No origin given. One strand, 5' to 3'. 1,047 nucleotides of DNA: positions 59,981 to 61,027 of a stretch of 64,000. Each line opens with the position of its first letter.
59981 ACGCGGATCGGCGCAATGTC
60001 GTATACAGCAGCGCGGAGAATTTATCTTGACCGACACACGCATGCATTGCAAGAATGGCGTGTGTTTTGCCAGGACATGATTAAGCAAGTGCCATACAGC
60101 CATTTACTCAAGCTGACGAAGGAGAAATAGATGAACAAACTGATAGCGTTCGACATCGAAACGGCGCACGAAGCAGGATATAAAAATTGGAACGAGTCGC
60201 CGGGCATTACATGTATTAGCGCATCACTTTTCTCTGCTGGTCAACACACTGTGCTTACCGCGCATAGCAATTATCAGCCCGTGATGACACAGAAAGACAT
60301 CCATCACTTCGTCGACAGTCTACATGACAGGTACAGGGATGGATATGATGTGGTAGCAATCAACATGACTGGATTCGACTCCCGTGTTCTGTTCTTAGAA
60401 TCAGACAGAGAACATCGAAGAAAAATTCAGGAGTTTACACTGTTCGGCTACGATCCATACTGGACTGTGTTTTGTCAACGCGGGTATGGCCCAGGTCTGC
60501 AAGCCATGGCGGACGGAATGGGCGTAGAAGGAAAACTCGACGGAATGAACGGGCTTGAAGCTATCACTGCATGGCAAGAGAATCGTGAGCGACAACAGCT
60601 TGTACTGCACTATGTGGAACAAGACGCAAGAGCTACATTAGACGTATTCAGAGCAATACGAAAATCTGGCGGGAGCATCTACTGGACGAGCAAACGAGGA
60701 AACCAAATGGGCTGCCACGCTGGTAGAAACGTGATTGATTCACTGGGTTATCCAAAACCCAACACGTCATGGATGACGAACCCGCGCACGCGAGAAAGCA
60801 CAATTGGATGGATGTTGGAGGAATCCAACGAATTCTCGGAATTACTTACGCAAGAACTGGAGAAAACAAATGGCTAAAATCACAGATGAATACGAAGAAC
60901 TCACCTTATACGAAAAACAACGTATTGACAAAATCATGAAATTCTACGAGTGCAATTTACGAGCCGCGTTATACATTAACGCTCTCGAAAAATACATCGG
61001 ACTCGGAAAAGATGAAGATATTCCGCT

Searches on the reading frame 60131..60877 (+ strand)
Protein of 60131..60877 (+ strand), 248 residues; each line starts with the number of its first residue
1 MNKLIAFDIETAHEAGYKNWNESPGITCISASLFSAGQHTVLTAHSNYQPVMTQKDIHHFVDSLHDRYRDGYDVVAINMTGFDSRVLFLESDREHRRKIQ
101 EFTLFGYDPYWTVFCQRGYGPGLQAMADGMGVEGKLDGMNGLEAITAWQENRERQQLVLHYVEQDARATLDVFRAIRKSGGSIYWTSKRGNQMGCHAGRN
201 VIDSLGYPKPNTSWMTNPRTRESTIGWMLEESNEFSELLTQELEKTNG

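Call 73: search_protein_families(library=pfam, proteins=[window:60131-60877:+], max_evalue=0.01)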
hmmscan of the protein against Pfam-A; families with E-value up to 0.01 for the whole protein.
window:60131-60877:+ (248 aa): 1 family
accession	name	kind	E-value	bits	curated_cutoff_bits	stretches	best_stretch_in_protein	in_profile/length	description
PF13482.12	RNase_H_2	-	5.3e-05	23.7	22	1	7-174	3-162/165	RNase_H superfamily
